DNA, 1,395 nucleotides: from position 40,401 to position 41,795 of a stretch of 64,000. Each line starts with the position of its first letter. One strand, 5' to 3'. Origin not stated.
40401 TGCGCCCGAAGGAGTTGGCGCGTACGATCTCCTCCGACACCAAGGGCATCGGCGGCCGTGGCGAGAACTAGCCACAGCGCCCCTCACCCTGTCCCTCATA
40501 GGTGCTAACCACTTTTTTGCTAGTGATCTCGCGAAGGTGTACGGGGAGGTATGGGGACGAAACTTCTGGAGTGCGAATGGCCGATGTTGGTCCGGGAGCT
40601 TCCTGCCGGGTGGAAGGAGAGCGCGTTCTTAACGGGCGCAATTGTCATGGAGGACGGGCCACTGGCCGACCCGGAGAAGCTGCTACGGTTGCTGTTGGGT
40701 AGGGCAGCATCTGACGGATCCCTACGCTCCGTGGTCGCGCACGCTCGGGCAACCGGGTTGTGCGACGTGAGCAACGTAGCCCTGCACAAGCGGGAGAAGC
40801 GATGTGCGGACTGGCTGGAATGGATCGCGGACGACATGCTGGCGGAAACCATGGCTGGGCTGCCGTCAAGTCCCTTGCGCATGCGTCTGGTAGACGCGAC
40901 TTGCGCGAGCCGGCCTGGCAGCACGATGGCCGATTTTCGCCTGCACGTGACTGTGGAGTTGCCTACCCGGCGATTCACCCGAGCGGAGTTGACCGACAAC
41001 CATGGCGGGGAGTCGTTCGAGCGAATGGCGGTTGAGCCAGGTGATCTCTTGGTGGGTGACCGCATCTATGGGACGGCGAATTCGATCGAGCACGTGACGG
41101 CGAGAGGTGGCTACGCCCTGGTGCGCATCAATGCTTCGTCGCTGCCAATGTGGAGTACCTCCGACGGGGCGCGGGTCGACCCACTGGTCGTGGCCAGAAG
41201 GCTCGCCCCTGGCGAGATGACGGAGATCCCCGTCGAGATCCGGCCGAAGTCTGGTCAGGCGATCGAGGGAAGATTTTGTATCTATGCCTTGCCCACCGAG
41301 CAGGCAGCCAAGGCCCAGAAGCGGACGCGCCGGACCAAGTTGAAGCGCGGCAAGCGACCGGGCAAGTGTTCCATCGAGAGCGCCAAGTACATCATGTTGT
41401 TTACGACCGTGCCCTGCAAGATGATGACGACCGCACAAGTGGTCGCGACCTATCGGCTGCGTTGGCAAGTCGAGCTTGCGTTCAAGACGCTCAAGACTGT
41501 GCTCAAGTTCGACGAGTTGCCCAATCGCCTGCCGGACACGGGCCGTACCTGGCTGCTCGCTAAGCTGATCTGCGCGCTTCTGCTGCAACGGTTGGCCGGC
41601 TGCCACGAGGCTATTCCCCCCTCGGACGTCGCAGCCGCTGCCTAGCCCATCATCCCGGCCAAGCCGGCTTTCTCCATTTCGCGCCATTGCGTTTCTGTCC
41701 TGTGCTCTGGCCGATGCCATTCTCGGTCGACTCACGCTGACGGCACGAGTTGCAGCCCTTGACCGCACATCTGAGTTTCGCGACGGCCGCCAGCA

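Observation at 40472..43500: Two identical IS copies inserted head-to-head at mirror positions in the arms of one palindromic element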

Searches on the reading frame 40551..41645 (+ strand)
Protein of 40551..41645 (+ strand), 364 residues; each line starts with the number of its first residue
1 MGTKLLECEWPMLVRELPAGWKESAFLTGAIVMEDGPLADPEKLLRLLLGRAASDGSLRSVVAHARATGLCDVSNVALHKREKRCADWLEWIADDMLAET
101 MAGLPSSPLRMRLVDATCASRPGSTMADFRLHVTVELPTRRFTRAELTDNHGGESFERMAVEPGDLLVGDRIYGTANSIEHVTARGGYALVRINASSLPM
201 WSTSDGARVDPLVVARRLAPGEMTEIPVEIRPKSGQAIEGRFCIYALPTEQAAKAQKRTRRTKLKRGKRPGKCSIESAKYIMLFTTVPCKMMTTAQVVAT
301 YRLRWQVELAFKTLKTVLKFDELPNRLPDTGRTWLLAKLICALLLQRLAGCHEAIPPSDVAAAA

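Call 6: search_protein_families(library=pfam, proteins=[window:40551-41645:+], max_evalue=0.01)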
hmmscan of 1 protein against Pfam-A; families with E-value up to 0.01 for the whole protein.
window:40551-41645:+ (364 aa): 1 family
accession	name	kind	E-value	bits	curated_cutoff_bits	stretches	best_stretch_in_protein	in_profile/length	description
PF01609.27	DDE_Tnp_1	-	3.4e-13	50.2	23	1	112-344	7-200/200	Transposase DDE domain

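Call 7: search_protein_families(library=ncbifam, proteins=[window:40551-41645:+], max_evalue=0.01)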
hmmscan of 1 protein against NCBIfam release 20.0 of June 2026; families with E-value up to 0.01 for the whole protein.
window:40551-41645:+ (364 aa): 8 families
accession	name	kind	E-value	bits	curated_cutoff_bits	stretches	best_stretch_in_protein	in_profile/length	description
NF033592.1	transpos_IS4_1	equivalog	7.3e-36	123.9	115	1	45-348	33-331/332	IS4 family transposase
NF033540.2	transpos_IS701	equivalog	1.4e-06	27.9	150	1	158-322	174-336/363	IS701 family transposase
NF033559.2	transpos_IS1634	equivalog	1.8e-06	27.2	100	1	282-348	362-426/483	IS1634 family transposase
NF033591.1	transpos_IS4_2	equivalog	8.2e-05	21.9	152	1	255-316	186-246/340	IS4 family transposase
NF049925.1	transpos_IS4_4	equivalog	0.00011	21.1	250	1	278-321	301-342/449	IS4 family transposase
NF049999.1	transpos_IS701_3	equivalog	0.00014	20.9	170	1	291-334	303-346/412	IS701 family transposase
NF033539.1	transpos_IS1380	equivalog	0.00014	20.6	180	1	250-347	278-374/419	IS1380 family transposase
NF033590.1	transpos_IS4_3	equivalog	0.004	16.2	160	1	282-323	255-297/405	IS4 family transposase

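Call 9: find_encoding_contigs(protein=window:40551-41645:+, flank=3000, max_places=10)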
Protein window:40551-41645:+ (364 aa): no gene with exactly this product is on record in the collection.

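Call 11: find_homologous_proteins(query=window:40551-41645:+, max_evalue=1e-10)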
Query window:40551-41645:+ (364 aa): 268 proteins with E <= 1e-10 among 7258 candidates; the best 120 are listed.
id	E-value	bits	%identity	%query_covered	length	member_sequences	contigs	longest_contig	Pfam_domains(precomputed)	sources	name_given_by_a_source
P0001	1.6e-232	789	98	100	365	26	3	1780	PF01609.28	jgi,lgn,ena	jgi:hypothetical protein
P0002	1.8e-202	690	87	100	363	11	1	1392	PF01609.28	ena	-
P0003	4.8e-189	646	81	99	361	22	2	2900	PF01609.28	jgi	-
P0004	8.6e-188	642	81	98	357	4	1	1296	PF01609.28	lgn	-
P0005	1.4e-176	605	82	93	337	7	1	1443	PF01609.28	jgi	-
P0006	1.2e-172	592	83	90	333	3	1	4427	PF01609.28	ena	-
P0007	3.9e-156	538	68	100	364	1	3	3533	PF01609.28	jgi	jgi:hypothetical protein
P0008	7.1e-151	520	66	98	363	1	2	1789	PF01609.28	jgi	jgi:DDE family transposase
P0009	1.0e-149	516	65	100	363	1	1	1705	PF01609.28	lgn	-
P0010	1.2e-149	516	66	100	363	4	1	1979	PF01609.28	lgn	-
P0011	5.6e-149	514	66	100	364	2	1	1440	PF01609.28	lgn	-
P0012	1.8e-147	509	66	100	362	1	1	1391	PF01609.28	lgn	-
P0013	2.6e-147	509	64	100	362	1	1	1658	PF01609.28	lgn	-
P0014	8.2e-147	507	65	100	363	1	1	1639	PF01609.28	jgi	jgi:hypothetical protein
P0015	3.5e-144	498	64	98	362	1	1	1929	PF01609.28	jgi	jgi:hypothetical protein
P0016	1.3e-143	496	61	99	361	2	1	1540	PF01609.28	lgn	-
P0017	1.8e-143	496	63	96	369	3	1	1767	PF01609.28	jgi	jgi:hypothetical protein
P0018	3.0e-143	495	64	99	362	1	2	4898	PF01609.28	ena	-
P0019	9.3e-143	494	63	99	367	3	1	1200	PF01609.28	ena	-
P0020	2.4e-142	492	61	99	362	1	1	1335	PF01609.28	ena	-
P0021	8.2e-142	490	64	95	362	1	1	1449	PF01609.28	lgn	-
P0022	8.6e-142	490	63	98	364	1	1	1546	PF01609.28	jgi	jgi:hypothetical protein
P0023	8.9e-141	487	63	99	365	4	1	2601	PF01609.28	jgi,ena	-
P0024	1.5e-140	486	62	98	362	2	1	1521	PF01609.28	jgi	jgi:hypothetical protein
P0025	1.8e-140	486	66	95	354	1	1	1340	PF01609.28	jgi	jgi:hypothetical protein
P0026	8.4e-140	484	63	99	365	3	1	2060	PF01609.28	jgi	jgi:hypothetical protein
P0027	9.5e-140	484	63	99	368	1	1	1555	PF01609.28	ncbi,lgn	-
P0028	1.3e-139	483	61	99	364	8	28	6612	PF01609.28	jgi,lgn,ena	jgi:hypothetical protein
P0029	5.2e-139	481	64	97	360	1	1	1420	PF01609.28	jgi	jgi:hypothetical protein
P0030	8.8e-139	480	62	99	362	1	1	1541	PF01609.28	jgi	jgi:hypothetical protein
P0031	1.3e-138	480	63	98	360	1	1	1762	PF01609.28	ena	-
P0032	7.7e-137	474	62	97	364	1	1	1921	PF01609.28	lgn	-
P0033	9.8e-137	474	61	100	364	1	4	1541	PF01609.28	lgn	-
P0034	1.3e-136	473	62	98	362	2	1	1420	PF01609.28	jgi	jgi:hypothetical protein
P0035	1.0e-134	467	59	100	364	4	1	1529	PF01609.28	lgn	-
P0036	4.5e-133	462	60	99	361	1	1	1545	PF01609.28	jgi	jgi:hypothetical protein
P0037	5.2e-133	461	59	98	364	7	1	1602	PF01609.28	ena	-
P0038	7.5e-133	461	58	98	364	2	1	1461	PF01609.28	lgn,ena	-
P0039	2.8e-132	459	59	99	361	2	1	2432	PF01609.28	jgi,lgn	jgi:hypothetical protein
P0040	3.2e-132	459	59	96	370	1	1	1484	PF01609.28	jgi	jgi:hypothetical protein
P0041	2.5e-131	456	58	99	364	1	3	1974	PF01609.28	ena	-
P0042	3.1e-131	456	62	96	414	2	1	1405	PF01609.28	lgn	-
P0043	5.1e-131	455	59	99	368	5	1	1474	PF01609.28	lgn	-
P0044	9.3e-131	454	58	100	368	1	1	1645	PF01609.28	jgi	jgi:hypothetical protein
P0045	1.6e-130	453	60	98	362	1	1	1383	PF01609.28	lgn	-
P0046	2.9e-129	449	57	100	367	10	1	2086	PF01609.28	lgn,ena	-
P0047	4.2e-129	449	60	96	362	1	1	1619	PF01609.28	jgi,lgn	jgi:hypothetical protein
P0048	7.1e-129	448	58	99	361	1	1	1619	PF01609.28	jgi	jgi:hypothetical protein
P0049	5.3e-128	445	59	96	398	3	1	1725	PF01609.28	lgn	-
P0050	1.3e-126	440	58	100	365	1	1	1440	PF01609.28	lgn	-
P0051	4.1e-125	436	58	99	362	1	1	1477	PF01609.28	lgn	-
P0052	3.2e-124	433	58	100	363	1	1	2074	PF01609.28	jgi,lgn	jgi:hypothetical protein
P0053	1.6e-117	411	54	99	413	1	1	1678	PF01609.28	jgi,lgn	jgi:hypothetical protein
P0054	2.9e-117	410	54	98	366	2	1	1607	PF01609.28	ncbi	-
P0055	2.0e-116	407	55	99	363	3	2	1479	PF01609.28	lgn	-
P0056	3.3e-115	403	54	96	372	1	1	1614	PF01609.28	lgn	-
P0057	3.3e-113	396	51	96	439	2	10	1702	PF01609.28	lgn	-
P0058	7.2e-113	395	56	96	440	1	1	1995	PF01609.28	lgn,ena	-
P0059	1.4e-112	394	53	99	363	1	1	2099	PF01609.28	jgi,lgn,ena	-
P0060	7.6e-109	382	79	63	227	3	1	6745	PF01609.28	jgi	jgi:hypothetical protein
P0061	6.7e-106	372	50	98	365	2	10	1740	PF01609.28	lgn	-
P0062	2.7e-102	360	57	80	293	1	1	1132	PF01609.28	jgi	jgi:hypothetical protein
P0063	4.7e-102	360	54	95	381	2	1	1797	PF01609.28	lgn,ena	-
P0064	2.2e-100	354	48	96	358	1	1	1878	PF01609.28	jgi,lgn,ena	-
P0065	3.1e-99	350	47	98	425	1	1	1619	PF01609.28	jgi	jgi:hypothetical protein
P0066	2.7e-95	337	48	96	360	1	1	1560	PF01609.28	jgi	jgi:hypothetical protein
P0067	4.5e-69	251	54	63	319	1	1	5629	PF01609.28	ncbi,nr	ncbi:MAG: transposase, partial [Myxococcota bacterium]|nr:transposase [Myxococcota bacterium]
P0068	1.3e-64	237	38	98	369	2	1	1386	PF01609.28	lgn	-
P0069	8.4e-63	231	38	96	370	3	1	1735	PF01609.28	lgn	-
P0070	2.9e-61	226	36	97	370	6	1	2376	PF01609.28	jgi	jgi:DDE family transposase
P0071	3.8e-61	225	38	96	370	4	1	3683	PF01609.28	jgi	jgi:Transposase DDE domain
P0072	6.1e-61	224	38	95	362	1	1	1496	PF01609.28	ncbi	-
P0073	8.5e-61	224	38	95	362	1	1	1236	PF01609.28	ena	-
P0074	1.9e-60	223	36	96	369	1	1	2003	PF01609.28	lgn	-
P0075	3.8e-60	222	39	96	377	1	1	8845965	PF01609.28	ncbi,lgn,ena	-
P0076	4.6e-59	218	37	96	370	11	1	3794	PF01609.28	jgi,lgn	jgi:hypothetical protein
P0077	9.5e-59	217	39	92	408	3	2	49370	PF01609.28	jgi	-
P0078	4.8e-58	215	36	97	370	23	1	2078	PF01609.28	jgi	jgi:hypothetical protein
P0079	1.0e-57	214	37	96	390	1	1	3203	PF01609.28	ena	-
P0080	1.5e-56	210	38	97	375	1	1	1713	PF01609.28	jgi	-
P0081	1.7e-56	210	37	98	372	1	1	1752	PF01609.28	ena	-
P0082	2.1e-56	210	37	95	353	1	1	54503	PF01609.28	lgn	-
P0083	2.3e-56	209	35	99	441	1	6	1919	PF01609.28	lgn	-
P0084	3.4e-56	209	36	93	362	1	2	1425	PF01609.28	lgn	-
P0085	3.5e-56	209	36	95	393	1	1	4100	PF01609.28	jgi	jgi:hypothetical protein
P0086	6.3e-56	208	34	96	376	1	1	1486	PF01609.28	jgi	jgi:hypothetical protein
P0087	1.2e-55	207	38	91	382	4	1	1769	PF01609.28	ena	-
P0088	1.4e-55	207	36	96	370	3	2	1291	PF01609.28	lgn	-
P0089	2.5e-55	206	37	83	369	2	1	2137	PF01609.28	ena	-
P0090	2.5e-55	206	40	79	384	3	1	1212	PF01609.28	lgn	-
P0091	6.1e-55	205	36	96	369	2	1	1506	PF01609.28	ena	-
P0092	8.9e-55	204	40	79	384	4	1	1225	PF01609.28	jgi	jgi:hypothetical protein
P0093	1.6e-54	203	33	96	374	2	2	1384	PF01609.28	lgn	-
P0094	3.4e-54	202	37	96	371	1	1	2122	PF01609.28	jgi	jgi:hypothetical protein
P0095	3.7e-54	202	34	97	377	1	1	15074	PF01609.28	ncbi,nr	ncbi:MAG: IS4/IS5 family transposase [Planctomycetota bacterium]|nr:MAG: IS4/IS5 family transposase 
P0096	7.3e-54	201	37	89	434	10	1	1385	PF01609.28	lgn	-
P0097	1.8e-53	200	39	79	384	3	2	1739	PF01609.28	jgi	jgi:hypothetical protein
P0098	3.3e-53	199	36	99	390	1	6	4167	PF01609.28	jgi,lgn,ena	jgi:hypothetical protein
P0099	5.5e-53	198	36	97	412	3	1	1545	PF01609.28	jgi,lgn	jgi:hypothetical protein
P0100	6.6e-53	198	33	98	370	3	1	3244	PF01609.28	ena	-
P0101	6.9e-53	198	35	98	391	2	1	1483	PF01609.28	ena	-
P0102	9.6e-53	198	37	96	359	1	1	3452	PF01609.28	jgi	jgi:hypothetical protein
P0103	9.9e-53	197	36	98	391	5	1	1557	PF01609.28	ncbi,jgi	jgi:hypothetical protein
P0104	1.8e-52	197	35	95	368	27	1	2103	PF01609.28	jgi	jgi:Transposase DDE domain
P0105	1.9e-52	197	37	93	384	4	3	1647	PF01609.28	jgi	jgi:hypothetical protein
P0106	2.0e-52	196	37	86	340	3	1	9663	PF01609.28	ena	-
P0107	3.8e-52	196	34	98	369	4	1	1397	PF01609.28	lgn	-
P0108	4.6e-52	195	37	100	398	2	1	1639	PF01609.28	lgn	-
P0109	4.6e-52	195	39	83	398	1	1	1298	PF01609.28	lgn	-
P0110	1.2e-51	194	35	96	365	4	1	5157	PF01609.28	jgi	jgi:hypothetical protein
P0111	4.5e-51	192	34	96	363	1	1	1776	PF01609.28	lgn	-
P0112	4.7e-51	192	35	98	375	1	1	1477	PF01609.28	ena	-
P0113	5.3e-51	192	35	96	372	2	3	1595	PF01609.28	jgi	jgi:Transposase DDE domain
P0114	5.7e-51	192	36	94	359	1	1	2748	PF01609.28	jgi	jgi:hypothetical protein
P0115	6.1e-51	192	35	93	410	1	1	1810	PF01609.28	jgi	jgi:hypothetical protein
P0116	6.4e-51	192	38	93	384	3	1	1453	PF01609.28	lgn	-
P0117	6.5e-51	191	35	98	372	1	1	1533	PF01609.28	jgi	jgi:hypothetical protein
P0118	9.3e-51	191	33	100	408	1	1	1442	PF01609.28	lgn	-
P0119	9.7e-51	191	36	98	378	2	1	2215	PF01609.28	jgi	jgi:hypothetical protein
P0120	1.0e-50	191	34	96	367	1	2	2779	PF01609.28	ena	-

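Call 12: find_encoding_contigs(protein=P0001, flank=3000, max_places=10)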
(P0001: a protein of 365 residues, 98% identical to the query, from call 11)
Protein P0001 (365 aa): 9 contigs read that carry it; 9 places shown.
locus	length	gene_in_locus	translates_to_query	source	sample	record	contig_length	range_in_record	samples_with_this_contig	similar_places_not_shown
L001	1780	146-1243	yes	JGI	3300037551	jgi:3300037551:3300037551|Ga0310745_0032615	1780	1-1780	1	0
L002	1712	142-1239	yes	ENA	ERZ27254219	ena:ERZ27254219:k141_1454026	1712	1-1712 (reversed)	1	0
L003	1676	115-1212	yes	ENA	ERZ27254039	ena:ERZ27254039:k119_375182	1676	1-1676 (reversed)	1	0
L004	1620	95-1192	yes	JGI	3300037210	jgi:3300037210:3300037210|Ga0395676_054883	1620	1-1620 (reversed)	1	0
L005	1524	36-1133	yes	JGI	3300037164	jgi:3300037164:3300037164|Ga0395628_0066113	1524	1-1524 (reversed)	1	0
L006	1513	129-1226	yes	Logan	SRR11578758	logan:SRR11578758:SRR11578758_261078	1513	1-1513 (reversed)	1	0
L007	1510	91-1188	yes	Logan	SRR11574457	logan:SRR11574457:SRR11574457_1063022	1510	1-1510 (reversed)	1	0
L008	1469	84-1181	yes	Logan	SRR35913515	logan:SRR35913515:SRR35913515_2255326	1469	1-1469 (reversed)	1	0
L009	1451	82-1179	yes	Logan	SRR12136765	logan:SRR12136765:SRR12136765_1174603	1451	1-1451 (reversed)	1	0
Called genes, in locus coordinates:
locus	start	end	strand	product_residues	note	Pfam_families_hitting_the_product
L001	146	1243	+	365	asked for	PF01609:DDE_Tnp_1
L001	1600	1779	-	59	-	?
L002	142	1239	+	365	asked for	PF01609:DDE_Tnp_1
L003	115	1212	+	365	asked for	PF01609:DDE_Tnp_1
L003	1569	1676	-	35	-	?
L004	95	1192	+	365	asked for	PF01609:DDE_Tnp_1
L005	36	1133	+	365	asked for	PF01609:DDE_Tnp_1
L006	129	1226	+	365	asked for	PF01609:DDE_Tnp_1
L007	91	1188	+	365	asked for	PF01609:DDE_Tnp_1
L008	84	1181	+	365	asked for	PF01609:DDE_Tnp_1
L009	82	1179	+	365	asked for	PF01609:DDE_Tnp_1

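Call 13: find_encoding_contigs(protein=P0028, flank=3000, max_places=10)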
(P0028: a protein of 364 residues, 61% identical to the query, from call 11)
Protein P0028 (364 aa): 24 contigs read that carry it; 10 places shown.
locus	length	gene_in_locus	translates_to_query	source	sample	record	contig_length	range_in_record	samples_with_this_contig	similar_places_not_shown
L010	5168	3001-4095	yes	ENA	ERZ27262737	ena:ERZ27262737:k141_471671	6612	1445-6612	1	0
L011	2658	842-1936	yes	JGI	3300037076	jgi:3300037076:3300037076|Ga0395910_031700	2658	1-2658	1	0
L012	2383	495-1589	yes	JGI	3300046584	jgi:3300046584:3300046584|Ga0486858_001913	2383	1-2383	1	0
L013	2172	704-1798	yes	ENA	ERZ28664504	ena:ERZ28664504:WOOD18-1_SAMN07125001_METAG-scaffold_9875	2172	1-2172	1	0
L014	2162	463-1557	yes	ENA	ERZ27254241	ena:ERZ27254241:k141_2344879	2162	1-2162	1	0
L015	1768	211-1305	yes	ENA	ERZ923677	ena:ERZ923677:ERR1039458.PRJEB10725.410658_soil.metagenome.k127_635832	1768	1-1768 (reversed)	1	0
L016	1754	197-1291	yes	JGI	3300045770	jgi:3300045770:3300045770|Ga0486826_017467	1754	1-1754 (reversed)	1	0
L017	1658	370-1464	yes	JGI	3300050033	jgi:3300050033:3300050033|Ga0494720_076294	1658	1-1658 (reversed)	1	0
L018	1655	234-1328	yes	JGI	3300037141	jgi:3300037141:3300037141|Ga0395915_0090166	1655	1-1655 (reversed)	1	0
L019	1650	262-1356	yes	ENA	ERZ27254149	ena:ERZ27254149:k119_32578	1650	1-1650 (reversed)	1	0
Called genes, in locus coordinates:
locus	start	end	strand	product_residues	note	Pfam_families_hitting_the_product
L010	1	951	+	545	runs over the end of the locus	PF00295:Glyco_hydro_28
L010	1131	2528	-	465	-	PF05598:DUF772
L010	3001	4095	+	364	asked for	PF01609:DDE_Tnp_1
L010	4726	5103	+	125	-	PF00072:Response_reg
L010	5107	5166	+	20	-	?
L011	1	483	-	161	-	?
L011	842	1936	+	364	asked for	PF01609:DDE_Tnp_1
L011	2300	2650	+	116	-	PF03625:DUF302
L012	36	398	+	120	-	-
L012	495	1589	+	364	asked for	PF01609:DDE_Tnp_1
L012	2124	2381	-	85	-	?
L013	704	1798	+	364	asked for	PF01609:DDE_Tnp_1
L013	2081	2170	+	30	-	?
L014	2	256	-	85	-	?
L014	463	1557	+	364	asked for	PF01609:DDE_Tnp_1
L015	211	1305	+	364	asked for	PF01609:DDE_Tnp_1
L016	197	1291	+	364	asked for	PF01609:DDE_Tnp_1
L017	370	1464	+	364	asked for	PF01609:DDE_Tnp_1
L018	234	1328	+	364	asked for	PF01609:DDE_Tnp_1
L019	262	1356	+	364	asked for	PF01609:DDE_Tnp_1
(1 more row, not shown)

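Call 21: search_dna_similar(query=window:40551-41645:+, collection=plasmids, mode=protein, max_rows=15)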
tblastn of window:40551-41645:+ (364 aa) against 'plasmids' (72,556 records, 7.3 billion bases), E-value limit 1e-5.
Records with a match: 986; places in all: 1098; records where one place covers at least 80% of the query: 809.
Best place of each record, by identity: <60% 986.
By first word of the organism name: Escherichia 709; Salmonella 89; Klebsiella 71; Shigella 47; Enterobacter 11; Rhizobium 10; Citrobacter 10; Bacillus 10; Serratia 5; uncultured 2; and 18 more.
By predicted mobility (MOB-suite, as given by PLSDB): conjugative 614; non-mobilizable 196; mobilizable 176.
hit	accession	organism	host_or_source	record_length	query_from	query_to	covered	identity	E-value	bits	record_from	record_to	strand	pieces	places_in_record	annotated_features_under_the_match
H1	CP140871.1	Rhizobium ruizarguesonis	Trifolium pratense,whole organism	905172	9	361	97%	33.7%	2e-36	147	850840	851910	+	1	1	IS4 family transposase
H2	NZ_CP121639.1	Rhizobium leguminosarum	Trifolium ambiguum,cell culture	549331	9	358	96%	33.4%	1e-35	145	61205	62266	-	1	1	IS4 family transposase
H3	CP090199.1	Rhizobium leguminosarum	Trifolium ambiguum,Cell culture,nodule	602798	9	358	96%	33.4%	1e-35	145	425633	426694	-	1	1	IS4 family transposase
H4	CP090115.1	Rhizobium leguminosarum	Trifolium ambiguum,Cell culture,Plant ...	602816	9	358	96%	33.4%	1e-35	145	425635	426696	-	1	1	IS4 family transposase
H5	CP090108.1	Rhizobium leguminosarum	Trifolium ambiguum,Cell culture,Plant ...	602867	9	358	96%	33.4%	1e-35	145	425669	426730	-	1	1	IS4 family transposase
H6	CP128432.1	Microbulbifer sp. MKSA007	Smenospongia aurea,bacteria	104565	5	334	91%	33.4%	4e-40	158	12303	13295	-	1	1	IS4 family transposase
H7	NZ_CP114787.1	Roseibium sp. Sym1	Symbiodiniaceae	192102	6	334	90%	33.5%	1e-34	142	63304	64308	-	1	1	IS4 family transposase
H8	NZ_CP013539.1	Rhizobium phaseoli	Phaseolus vulgaris,Whole ...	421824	1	334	92%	32.9%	7e-29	125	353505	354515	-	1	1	transposase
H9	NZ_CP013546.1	Rhizobium phaseoli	Phaseolus vulgaris,Whole ...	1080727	1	334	92%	32.7%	1e-28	124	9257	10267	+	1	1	record has no annotation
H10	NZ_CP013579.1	Rhizobium phaseoli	Phaseolus vulgaris,Whole ...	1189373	1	334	92%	32.4%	2e-27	121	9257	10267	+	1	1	record has no annotation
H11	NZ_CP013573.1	Rhizobium phaseoli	Phaseolus vulgaris,Whole ...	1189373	1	334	92%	32.4%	2e-27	121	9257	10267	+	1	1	record has no annotation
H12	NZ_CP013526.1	Rhizobium phaseoli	Phaseolus vulgaris,Whole ...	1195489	9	334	90%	31.5%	7e-32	134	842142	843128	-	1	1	record has no annotation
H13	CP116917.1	Escherichia coli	Homo sapiens,stool sample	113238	40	334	81%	34.4%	5e-32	134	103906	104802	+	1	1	none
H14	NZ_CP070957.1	Escherichia fergusonii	chicken,mixed culture,feces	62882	38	334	81%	34.3%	1e-26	146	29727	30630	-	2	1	none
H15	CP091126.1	Serratia marcescens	Canis lupus familiaris,pure bacterial ...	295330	40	334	80%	34.6%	4e-23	154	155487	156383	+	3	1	none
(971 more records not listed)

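Call 22: get_annotated_region(hit=H13, flank=1500)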
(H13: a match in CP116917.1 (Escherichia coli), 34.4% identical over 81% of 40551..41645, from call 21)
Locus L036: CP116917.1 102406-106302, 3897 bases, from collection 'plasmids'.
description: Escherichia coli strain MLI102 plasmid p113_MLI102, complete sequence
organism: Escherichia coli (NCBI taxid 562)
taxonomy: Bacteria; Pseudomonadota; Gammaproteobacteria; Enterobacterales; Enterobacteriaceae; Escherichia; Escherichia coli
host: -; source: Homo sapiens,stool sample; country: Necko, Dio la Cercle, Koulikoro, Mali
typing (MOB-suite, as given by PLSDB): non-mobilizable; replicon rep_cluster_488
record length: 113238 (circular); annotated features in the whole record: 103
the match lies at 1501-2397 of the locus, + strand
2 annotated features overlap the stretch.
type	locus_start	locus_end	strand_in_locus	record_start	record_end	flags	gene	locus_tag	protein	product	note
CDS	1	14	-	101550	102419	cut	-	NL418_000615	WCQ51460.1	phosphoribosyl-ATP pyrophosphohydrolase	-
CDS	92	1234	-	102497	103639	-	nrdB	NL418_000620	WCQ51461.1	ribonucleotide-diphosphate reductase subunit beta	-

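Call 27: find_encoding_contigs(protein=P0075, flank=1500, max_places=10)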
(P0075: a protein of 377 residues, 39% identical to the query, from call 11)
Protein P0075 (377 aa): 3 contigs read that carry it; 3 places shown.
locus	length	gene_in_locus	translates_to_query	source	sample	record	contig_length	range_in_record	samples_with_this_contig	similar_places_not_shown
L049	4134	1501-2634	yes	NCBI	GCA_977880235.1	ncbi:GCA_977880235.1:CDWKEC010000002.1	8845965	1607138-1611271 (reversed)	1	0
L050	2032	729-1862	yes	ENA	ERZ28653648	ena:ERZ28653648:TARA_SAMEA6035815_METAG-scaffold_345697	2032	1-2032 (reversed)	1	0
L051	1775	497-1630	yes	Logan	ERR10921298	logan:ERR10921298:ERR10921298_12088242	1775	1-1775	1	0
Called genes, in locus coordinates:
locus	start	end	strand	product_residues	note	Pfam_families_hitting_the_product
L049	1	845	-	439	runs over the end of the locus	PF01609:DDE_Tnp_1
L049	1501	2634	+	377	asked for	PF01609:DDE_Tnp_1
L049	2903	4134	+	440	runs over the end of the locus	PF05598:DUF772, PF01609:DDE_Tnp_1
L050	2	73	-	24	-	?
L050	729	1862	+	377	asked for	PF01609:DDE_Tnp_1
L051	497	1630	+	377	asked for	PF01609:DDE_Tnp_1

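Call 28: find_encoding_contigs(protein=P0007, flank=1500, max_places=10)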
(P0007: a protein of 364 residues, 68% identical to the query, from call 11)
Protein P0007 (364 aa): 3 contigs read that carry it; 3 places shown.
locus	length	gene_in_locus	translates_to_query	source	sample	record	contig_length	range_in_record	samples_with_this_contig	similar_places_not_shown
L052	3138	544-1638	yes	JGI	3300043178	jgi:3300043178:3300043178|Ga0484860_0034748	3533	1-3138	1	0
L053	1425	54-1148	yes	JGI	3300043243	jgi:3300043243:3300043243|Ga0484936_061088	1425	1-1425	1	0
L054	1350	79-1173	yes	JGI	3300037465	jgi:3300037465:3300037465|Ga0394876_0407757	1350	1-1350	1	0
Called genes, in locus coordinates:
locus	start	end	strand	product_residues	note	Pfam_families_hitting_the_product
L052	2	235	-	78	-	?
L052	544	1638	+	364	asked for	PF01609:DDE_Tnp_1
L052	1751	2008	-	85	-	-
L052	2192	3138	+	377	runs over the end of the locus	PF01609:DDE_Tnp_1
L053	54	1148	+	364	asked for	PF01609:DDE_Tnp_1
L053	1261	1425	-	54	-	?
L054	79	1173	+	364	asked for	PF01609:DDE_Tnp_1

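Call 29: find_encoding_contigs(protein=P0003, flank=1500, max_places=10)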
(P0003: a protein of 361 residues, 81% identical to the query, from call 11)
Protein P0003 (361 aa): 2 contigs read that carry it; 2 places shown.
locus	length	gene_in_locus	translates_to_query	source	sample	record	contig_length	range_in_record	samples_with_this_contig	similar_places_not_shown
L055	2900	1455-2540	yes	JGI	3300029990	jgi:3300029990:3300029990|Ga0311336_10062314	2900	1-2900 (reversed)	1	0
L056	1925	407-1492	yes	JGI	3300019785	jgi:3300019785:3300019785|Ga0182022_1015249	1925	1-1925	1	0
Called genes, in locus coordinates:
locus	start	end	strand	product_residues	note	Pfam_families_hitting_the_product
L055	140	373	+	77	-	PF02604:PhdYeFM_antitox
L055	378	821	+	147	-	PF01850:PIN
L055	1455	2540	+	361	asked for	PF01609:DDE_Tnp_1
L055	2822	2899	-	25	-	?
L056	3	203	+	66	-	?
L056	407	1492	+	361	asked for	PF01609:DDE_Tnp_1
